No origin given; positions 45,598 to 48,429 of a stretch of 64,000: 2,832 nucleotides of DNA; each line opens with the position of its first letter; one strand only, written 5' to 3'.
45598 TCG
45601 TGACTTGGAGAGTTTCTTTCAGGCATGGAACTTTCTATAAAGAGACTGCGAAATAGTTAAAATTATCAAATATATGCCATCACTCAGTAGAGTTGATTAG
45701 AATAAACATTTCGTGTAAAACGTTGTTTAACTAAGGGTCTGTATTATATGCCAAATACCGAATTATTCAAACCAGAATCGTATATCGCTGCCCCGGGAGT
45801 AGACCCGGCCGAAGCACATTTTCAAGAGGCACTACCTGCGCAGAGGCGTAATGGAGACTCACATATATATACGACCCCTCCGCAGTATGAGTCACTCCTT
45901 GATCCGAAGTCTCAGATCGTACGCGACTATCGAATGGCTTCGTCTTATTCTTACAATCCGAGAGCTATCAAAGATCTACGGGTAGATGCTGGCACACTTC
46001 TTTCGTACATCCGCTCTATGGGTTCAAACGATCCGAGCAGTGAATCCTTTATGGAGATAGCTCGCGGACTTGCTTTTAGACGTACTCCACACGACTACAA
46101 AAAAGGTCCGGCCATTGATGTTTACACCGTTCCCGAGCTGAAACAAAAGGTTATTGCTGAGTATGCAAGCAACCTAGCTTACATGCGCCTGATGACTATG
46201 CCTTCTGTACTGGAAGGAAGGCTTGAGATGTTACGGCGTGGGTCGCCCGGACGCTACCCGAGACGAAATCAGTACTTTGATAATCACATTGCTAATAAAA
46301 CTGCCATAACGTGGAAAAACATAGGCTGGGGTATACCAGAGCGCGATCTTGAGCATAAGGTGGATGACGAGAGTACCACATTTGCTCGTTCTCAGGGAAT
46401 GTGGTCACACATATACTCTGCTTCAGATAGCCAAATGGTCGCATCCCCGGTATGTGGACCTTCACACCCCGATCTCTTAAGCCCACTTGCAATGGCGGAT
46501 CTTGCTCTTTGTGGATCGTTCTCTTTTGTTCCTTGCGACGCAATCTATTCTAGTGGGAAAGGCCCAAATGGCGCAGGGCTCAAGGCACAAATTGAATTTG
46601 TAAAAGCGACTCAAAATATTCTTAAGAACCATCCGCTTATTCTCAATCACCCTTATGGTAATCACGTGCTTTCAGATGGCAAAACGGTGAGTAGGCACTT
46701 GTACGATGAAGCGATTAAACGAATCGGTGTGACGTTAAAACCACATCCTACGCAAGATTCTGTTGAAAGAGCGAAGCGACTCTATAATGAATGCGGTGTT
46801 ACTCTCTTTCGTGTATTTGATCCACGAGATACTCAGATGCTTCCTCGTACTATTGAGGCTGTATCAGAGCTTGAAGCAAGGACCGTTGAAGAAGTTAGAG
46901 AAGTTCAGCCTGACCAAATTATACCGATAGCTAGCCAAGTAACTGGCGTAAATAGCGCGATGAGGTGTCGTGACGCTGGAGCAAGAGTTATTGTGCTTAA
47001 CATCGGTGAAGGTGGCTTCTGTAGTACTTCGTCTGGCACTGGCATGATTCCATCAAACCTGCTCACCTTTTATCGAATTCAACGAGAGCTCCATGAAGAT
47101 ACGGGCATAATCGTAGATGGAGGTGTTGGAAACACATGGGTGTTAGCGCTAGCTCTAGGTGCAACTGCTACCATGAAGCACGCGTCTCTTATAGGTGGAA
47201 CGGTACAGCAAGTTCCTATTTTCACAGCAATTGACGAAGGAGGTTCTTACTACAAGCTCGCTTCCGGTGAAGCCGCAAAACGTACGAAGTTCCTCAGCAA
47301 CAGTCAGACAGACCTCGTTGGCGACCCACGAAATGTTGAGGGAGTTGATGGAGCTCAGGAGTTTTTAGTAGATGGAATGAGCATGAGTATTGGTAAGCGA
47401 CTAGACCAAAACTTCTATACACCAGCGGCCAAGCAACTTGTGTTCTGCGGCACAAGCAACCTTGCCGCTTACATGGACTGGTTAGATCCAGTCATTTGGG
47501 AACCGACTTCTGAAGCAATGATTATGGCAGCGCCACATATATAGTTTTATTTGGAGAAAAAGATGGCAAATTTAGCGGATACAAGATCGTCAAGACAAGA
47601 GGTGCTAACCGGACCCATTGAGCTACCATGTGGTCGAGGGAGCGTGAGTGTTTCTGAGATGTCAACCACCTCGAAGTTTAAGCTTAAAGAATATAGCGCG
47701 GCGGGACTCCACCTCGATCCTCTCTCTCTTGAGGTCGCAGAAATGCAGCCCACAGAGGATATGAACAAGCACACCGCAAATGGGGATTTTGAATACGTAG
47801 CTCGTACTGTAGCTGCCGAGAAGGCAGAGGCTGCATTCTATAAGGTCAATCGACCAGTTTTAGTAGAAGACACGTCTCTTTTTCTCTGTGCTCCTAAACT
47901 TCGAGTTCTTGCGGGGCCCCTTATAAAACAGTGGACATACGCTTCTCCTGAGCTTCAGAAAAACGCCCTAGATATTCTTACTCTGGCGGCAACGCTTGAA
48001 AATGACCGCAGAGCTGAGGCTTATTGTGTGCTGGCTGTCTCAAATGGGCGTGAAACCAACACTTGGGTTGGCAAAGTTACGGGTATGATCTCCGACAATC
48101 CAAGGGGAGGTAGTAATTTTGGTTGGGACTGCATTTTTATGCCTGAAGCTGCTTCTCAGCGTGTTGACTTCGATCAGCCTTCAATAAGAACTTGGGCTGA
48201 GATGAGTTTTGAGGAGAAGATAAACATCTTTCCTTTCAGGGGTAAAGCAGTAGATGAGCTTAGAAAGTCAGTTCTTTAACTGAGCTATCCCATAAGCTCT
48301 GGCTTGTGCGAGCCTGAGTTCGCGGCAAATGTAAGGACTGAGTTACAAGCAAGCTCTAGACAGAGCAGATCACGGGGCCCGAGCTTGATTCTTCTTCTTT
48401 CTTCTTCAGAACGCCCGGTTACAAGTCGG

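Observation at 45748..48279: Overlapping IMPDH/GMP-reductase-like and ITPase(Ham1)-like gene pair in the accessory block: possible nucleotide-modifying module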

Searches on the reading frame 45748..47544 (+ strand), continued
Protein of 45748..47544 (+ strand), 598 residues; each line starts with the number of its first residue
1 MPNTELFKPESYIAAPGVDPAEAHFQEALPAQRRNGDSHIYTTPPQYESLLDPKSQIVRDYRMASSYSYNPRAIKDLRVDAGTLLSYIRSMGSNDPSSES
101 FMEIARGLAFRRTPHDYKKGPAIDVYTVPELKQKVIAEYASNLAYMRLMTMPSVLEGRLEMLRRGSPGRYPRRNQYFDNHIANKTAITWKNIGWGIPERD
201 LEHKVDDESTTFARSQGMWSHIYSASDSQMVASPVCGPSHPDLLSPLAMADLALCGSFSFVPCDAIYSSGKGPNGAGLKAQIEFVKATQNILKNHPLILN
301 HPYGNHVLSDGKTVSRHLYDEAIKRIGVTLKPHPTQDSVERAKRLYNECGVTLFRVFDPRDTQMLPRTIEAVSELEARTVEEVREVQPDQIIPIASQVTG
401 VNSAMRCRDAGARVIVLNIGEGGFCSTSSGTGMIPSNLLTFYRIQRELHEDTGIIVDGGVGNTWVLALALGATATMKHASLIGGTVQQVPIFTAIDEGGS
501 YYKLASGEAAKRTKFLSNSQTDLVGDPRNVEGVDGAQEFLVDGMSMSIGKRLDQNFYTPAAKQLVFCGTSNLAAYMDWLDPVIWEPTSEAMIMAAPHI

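Call 55: find_related_loci(query=A5, collection=metagenome_contigs, flank=6000)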
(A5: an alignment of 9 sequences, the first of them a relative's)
Query A5 (765 aa) in metagenome_contigs; peptide patterns used: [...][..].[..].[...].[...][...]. (x = any residue, [..] = any of these).
114 stretches matched a pattern; 2 encode a relative of the query (tblastn E <= 1e-3); 2 distinct loci.
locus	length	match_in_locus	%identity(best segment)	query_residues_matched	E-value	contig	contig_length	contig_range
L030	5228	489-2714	42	27-764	2e-168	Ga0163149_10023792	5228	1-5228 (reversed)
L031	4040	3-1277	46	335-764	7e-113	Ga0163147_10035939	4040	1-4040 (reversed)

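Call 56: find_encoding_contigs(protein=P0008, flank=8000, max_places=2)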
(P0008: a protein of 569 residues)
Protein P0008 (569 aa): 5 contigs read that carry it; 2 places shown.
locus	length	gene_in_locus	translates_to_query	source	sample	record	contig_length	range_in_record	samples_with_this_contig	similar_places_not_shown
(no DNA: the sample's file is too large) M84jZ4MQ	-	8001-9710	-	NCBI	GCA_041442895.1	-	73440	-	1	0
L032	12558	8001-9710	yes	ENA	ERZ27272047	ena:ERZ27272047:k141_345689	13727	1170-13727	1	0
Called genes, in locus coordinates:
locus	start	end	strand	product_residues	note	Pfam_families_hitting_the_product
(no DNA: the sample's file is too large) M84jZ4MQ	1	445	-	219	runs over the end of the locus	PF00297:Ribosomal_L3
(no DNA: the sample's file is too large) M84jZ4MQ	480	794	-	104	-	PF00338:Ribosomal_S10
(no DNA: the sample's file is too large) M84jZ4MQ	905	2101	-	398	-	PF00009:GTP_EFTU, PF03144:GTP_EFTU_D2, PF03143:GTP_EFTU_D3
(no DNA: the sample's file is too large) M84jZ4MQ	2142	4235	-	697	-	PF00009:GTP_EFTU, PF22042:EF-G_D2, PF03144:GTP_EFTU_D2, PF14492:EFG_III, PF03764:EFG_IV, PF00679:EFG_C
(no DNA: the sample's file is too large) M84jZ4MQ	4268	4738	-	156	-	PF00177:Ribosomal_S7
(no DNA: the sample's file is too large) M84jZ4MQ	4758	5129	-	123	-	PF00164:Ribosom_S12_S23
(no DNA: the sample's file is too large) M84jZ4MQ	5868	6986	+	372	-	-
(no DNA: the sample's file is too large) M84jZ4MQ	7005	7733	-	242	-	PF01725:Ham1p_like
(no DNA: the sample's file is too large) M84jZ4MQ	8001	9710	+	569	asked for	PF00478:IMPDH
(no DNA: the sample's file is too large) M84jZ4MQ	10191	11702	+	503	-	PF00133:tRNA-synt_1, PF01406:tRNA-synt_1e, PF09334:tRNA-synt_1g, PF00133:tRNA-synt_1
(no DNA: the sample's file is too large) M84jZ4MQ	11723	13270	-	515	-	PF00875:DNA_photolyase, PF03441:FAD_binding_7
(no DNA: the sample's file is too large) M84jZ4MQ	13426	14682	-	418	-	PF03441:FAD_binding_7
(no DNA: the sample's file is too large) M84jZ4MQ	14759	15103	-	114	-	-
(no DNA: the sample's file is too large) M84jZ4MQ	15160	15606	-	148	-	PF16743:PliI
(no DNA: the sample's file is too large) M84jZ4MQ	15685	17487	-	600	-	-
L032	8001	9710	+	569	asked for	PF00478:IMPDH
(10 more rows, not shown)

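Call 57: find_encoding_contigs(protein=P0007, flank=8000, max_places=1)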
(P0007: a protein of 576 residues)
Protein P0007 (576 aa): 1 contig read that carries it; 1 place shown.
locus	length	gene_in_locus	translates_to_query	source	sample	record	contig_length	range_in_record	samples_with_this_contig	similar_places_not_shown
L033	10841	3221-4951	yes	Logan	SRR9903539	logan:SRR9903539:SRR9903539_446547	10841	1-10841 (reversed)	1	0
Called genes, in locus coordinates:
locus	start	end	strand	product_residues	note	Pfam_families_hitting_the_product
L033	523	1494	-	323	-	PF08240:ADH_N, PF00107:ADH_zinc_N, PF13602:ADH_zinc_N_2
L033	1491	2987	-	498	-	PF03702:AnmK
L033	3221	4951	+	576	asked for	-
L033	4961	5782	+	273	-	-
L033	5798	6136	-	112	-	PF07027:DUF1318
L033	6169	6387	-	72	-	PF13617:Lipoprotein_19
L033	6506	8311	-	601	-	PF11739:YdbH-like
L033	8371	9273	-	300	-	PF00126:HTH_1, PF03466:LysR_substrate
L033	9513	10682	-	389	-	PF09594:GT87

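Call 58: find_encoding_contigs(protein=P0012, flank=8000, max_places=1)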
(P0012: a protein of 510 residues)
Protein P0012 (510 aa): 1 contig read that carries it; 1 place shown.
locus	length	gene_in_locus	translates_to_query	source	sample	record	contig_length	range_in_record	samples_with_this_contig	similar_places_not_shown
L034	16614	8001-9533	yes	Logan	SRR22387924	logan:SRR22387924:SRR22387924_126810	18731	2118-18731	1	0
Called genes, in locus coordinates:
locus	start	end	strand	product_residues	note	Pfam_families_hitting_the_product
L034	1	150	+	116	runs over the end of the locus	PF01588:tRNA_bind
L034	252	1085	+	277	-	PF13098:Thioredoxin_2 (faint), PF13462:Thioredoxin_4, PF01323:DSBA, PF13462:Thioredoxin_4, PF01323:DSBA (weak)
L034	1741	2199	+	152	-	PF03449:GreA_GreB_N, PF01272:GreA_GreB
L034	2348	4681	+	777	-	PF01921:tRNA-synt_1f, PF19269:Anticodon_2, PF03483:B3_4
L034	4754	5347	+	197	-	PF01966:HD (weak)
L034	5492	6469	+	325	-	PF00962:A_deaminase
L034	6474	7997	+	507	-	PF00117:GATase, PF02540:NAD_synthase (faint), PF02568:ThiI (faint), PF00958:GMP_synt_C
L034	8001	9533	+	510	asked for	PF00478:IMPDH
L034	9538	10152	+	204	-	PF01725:Ham1p_like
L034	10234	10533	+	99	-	-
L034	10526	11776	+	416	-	PF02403:Seryl_tRNA_N, PF00587:tRNA-synt_2b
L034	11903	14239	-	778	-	PF00912:Transgly, PF00905:Transpeptidase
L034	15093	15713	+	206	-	PF23457:LysM2_NFP (faint), PF01476:LysM, PF23473:LysM3_LYK4_5 (faint), PF01476:LysM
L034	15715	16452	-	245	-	PF04203:Sortase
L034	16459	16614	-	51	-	?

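Call 82: search_dna_similar(query=window:45748-47544:+, collection=plasmids, mode=protein, max_rows=8)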
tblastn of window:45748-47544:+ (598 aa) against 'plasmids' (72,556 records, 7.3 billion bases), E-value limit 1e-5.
No match.

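Call 83: search_dna_similar(query=window:45748-47544:+, collection=phages, mode=protein, max_rows=8)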
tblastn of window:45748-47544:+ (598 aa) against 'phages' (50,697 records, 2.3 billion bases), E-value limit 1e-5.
No match.

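Call 85: find_encoding_contigs(protein=P0017, flank=7000, max_places=1)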
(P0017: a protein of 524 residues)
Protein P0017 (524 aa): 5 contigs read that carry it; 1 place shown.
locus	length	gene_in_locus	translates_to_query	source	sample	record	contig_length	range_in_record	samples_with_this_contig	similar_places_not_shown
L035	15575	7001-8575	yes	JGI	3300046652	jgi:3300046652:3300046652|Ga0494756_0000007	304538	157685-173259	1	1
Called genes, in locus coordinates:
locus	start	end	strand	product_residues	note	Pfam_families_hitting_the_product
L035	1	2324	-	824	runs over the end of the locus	PF00317:Ribonuc_red_lgN, PF02867:Ribonuc_red_lgC, PF12637:TSCPD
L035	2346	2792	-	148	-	PF22811:Zn_ribbon_NrdR, PF03477:ATP-cone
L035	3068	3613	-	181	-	-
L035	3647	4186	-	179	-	PF01966:HD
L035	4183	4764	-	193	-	PF13238:AAA_18, PF13189:Cytidylate_kin2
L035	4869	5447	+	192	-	PF00156:Pribosyltran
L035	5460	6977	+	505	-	PF00117:GATase, PF07722:Peptidase_C26 (weak), PF02540:NAD_synthase (faint), PF00958:GMP_synt_C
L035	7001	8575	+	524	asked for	PF00478:IMPDH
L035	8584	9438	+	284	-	PF01048:PNP_UDP_1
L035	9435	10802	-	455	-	PF00709:Adenylsucc_synt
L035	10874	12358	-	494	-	PF00171:Aldedh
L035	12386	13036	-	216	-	PF13672:PP2C_2 (weak)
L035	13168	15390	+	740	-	PF00912:Transgly, PF00905:Transpeptidase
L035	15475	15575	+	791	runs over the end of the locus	PF00912:Transgly, PF00905:Transpeptidase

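Call 86: find_encoding_contigs(protein=P0019, flank=7000, max_places=1)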
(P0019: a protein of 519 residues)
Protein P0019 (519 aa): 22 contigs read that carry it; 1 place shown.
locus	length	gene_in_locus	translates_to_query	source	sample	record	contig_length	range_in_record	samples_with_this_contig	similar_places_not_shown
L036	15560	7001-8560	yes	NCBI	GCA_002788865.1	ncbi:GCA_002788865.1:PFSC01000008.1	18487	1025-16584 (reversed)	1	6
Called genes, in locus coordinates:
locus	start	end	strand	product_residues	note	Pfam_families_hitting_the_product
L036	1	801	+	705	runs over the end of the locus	PF01336:tRNA_anti-codon, PF00152:tRNA-synt_2, PF01966:HD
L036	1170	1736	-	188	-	PF13302:Acetyltransf_3, PF00583:Acetyltransf_1, PF13673:Acetyltransf_10, PF13508:Acetyltransf_7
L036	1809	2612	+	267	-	PF19420:DDAH_eukar, PF02274:ADI (weak)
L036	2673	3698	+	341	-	PF00962:A_deaminase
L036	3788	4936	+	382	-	PF00478:IMPDH, PF01070:FMN_dh, PF03060:NMO (weak)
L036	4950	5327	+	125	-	PF05635:23S_rRNA_IVP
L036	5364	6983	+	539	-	PF00117:GATase, PF07722:Peptidase_C26 (weak), PF02540:NAD_synthase (faint), PF00958:GMP_synt_C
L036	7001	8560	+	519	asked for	PF00478:IMPDH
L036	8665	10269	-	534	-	PF13522:GATase_6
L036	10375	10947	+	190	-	PF00156:Pribosyltran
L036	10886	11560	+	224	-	PF01725:Ham1p_like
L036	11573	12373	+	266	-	-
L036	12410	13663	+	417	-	PF02403:Seryl_tRNA_N, PF00587:tRNA-synt_2b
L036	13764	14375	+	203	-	PF00230:MIP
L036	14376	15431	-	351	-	PF00180:Iso_dh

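Call 87: find_encoding_contigs(protein=P0069, flank=7000, max_places=1)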
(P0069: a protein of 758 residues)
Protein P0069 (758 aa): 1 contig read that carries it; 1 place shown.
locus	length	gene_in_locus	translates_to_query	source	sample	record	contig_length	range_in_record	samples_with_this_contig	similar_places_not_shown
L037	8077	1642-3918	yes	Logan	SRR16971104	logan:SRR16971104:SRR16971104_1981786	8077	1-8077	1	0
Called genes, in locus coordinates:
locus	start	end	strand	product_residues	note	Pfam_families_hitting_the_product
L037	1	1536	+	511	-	?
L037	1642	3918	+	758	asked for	PF01725:Ham1p_like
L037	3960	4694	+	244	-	-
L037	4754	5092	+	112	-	-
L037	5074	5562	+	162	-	PF27709:UCP014422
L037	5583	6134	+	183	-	-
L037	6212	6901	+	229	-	PF08022:FAD_binding_8 (weak), PF00175:NAD_binding_1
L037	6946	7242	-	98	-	-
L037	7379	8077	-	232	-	?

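Call 91: find_encoding_contigs(protein=P0018, flank=7000, max_places=1)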
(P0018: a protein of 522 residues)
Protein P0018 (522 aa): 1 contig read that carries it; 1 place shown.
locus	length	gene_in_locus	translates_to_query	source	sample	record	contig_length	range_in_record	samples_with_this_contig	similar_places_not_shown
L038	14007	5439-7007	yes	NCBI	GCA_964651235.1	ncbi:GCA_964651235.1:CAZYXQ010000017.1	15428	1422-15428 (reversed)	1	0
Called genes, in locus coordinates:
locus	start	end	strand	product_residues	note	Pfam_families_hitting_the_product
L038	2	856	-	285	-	?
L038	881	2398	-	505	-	PF00117:GATase, PF07722:Peptidase_C26 (faint), PF00958:GMP_synt_C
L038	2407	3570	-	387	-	PF00478:IMPDH, PF03060:NMO (weak), PF01070:FMN_dh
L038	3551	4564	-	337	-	PF00962:A_deaminase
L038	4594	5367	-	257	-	PF01048:PNP_UDP_1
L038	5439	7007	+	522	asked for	PF00478:IMPDH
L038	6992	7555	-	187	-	PF00156:Pribosyltran, PF14681:UPRTase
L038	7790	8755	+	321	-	PF13354:Beta-lactamase2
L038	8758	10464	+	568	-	-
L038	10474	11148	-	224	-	PF00834:Ribul_P_3_epim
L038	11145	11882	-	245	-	PF00300:His_Phos_1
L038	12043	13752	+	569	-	PF03717:PBP_dimer, PF00905:Transpeptidase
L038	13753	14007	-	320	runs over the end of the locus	-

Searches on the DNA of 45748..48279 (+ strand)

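Call 17: search_dna_similar(query=window:45748-48279:+, collection=plasmids, mode=distant)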
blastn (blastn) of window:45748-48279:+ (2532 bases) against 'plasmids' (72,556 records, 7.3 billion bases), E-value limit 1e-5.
No match.

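Call 73: search_rna_families(sources=[L001, L002, L003, L004, L006, L007, L008, L009, L010, L011], threshold=gathering)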
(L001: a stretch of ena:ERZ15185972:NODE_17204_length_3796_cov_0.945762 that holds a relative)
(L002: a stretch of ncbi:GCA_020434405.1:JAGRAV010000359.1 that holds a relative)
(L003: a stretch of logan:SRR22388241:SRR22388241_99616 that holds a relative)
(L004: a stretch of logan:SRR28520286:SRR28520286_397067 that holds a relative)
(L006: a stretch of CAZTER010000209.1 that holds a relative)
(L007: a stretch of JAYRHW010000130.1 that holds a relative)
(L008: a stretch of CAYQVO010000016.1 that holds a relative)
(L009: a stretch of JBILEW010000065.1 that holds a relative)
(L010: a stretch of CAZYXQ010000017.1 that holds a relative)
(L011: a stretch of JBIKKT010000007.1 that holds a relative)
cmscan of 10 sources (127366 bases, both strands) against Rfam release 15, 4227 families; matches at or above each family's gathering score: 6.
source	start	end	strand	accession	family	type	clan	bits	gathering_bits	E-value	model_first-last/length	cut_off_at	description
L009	11692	11765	-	RF00005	tRNA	Gene; tRNA;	CL00001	66.1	29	7.2e-12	1-71/71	no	tRNA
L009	11883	11969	+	RF00005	tRNA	Gene; tRNA;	CL00001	61.7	29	1.2e-10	1-71/71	no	tRNA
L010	7613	7686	+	RF00005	tRNA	Gene; tRNA;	CL00001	60.5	29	2.5e-10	1-71/71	no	tRNA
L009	12037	12124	+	RF00005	tRNA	Gene; tRNA;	CL00001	60.2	29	3.2e-10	1-71/71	no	tRNA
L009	6694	6780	-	RF00005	tRNA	Gene; tRNA;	CL00001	59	29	6.8e-10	1-71/71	no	tRNA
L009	11533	11623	-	RF00005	tRNA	Gene; tRNA;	CL00001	56.5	29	3.2e-09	1-71/71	no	tRNA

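Call 74: search_rna_families(sources=[L012, L013, L014, L015, L016, L030, L033, L034], threshold=gathering)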
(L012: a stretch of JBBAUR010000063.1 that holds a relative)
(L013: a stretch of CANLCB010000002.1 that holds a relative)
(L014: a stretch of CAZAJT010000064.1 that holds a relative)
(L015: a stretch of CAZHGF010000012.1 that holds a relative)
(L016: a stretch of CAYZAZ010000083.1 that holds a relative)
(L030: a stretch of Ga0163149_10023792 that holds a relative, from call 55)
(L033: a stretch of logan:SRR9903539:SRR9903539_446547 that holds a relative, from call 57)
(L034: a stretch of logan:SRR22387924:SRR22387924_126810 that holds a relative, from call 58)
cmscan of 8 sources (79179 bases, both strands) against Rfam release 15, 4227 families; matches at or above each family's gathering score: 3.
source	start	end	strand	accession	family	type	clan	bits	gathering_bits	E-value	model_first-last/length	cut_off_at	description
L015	1344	1417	-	RF00005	tRNA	Gene; tRNA;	CL00001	66.8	29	3e-12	1-71/71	no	tRNA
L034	1468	1541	-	RF00005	tRNA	Gene; tRNA;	CL00001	66.8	29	3e-12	1-71/71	no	tRNA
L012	6779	6865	-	RF00005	tRNA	Gene; tRNA;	CL00001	59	29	4.2e-10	1-71/71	no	tRNA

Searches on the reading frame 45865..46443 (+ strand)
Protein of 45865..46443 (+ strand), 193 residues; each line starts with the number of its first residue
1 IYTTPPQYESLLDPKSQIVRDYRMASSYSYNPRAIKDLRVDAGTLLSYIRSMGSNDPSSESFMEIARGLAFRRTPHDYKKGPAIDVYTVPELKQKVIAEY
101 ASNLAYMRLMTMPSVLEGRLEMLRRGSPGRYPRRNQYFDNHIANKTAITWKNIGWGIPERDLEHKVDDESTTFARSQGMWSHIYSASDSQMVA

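Call 65: search_solved_structures(query=A7, max_evalue=10, show_alignments=2)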
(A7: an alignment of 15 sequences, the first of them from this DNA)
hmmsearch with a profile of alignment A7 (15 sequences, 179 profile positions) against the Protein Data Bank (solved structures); distinct sequences matched with E-value up to 10: 5.
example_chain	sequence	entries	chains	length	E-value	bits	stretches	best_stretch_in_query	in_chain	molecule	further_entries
3he8_A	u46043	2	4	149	0.39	14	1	121-169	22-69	Ribose-5-phosphate isomerase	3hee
3lul_A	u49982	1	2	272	0.41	13.9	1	86-140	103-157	4-amino-4-deoxychorismate lyase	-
3iab_B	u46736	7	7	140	0.43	13.8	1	113-138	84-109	Ribonucleases P/MRP protein subunit POP7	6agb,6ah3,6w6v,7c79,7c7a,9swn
3ph3_A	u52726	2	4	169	0.5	13.6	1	121-169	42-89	Ribose-5-phosphate isomerase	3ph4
1xkp_C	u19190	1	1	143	1.6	12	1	67-136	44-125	Chaperone protein yscB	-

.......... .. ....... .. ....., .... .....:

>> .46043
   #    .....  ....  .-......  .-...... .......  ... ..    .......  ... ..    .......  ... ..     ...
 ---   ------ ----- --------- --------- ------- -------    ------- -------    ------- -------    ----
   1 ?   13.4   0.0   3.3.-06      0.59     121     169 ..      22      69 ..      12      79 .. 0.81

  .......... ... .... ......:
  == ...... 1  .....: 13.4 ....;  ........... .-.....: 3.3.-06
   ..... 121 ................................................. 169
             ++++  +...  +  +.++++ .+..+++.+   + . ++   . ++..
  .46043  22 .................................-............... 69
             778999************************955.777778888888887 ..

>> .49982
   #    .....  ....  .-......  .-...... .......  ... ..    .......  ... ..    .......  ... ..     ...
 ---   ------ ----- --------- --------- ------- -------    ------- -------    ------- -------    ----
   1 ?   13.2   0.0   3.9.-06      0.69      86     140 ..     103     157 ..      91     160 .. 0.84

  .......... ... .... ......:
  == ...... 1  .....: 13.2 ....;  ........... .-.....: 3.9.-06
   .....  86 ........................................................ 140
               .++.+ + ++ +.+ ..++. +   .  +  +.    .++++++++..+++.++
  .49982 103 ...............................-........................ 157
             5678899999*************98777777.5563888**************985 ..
